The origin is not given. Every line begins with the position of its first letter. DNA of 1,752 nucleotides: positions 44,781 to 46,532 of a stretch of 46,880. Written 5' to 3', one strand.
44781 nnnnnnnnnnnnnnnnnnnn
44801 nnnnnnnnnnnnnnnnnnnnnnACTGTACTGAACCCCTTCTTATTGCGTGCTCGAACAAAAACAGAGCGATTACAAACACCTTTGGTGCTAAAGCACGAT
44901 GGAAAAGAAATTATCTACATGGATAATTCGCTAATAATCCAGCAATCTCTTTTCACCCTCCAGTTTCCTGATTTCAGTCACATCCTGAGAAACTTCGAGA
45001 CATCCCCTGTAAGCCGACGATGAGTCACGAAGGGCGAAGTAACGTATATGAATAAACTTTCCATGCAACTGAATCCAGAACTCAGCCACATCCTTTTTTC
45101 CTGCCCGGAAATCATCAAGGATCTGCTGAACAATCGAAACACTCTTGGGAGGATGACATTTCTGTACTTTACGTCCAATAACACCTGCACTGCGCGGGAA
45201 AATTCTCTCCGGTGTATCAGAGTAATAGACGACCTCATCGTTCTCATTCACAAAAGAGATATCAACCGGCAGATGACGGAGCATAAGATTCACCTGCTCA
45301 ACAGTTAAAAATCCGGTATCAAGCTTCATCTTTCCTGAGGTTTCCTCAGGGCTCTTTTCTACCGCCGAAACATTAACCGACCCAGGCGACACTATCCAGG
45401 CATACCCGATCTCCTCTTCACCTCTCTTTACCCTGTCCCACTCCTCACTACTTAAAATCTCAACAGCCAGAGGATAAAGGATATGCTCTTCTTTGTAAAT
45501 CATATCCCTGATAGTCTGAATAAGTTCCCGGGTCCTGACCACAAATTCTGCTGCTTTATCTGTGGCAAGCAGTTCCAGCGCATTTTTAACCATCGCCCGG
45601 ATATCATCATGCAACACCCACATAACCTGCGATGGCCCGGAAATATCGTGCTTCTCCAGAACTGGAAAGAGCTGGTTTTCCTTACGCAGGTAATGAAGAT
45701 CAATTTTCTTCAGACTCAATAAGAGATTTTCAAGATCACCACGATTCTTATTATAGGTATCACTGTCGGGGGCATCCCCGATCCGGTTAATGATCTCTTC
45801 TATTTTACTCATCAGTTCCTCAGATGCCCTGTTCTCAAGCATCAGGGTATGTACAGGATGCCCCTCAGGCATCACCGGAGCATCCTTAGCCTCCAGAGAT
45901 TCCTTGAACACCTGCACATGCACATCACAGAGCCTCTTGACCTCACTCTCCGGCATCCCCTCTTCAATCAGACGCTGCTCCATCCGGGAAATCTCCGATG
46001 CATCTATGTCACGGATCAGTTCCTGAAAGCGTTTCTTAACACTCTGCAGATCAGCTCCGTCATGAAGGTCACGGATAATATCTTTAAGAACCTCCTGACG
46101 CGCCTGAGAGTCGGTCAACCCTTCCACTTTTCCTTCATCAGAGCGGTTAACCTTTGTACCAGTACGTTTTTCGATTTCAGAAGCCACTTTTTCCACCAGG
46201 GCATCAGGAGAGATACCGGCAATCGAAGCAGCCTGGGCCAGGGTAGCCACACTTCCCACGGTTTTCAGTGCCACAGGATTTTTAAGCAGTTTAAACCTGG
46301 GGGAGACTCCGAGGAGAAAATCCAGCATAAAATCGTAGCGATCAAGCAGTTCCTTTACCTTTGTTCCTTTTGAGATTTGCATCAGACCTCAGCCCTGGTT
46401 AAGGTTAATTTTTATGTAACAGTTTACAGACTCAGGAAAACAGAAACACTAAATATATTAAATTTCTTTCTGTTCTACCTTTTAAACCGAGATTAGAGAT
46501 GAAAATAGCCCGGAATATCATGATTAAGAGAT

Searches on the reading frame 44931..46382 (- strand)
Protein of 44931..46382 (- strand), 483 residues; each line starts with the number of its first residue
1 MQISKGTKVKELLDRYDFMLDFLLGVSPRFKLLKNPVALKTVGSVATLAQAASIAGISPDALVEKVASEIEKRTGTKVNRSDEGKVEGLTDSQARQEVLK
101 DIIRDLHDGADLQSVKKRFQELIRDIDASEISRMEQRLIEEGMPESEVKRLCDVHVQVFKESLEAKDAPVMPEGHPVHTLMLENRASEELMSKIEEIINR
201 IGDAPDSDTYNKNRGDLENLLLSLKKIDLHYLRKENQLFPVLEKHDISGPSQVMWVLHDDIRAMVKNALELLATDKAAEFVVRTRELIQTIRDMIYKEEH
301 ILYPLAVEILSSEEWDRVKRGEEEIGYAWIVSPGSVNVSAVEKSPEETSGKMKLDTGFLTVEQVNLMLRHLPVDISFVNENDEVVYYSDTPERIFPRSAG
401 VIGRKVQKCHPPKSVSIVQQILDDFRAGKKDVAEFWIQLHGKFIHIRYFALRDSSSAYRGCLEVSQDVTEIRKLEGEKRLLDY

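Call 77: search_protein_families(library=pfam, proteins=[window:44931-46382:-], max_evalue=0.00001)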
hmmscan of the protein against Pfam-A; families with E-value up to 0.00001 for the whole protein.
window:44931-46382:- (483 aa): 4 families
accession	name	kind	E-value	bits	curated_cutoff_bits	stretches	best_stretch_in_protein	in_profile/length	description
PF04282.18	DUF438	-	9e-28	96.4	25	1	99-164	1-66/67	Family of unknown function (DUF438)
PF13596.12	PAS_10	-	5.4e-27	95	22.1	1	365-469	2-106/106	PAS domain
PF01814.28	Hemerythrin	-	2.7e-16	60.6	25.3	1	175-306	1-127/127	Hemerythrin HHE cation binding domain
PF08984.16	DUF1858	-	3.8e-13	49.8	32.2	1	3-63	1-59/59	Domain of unknown function (DUF1858)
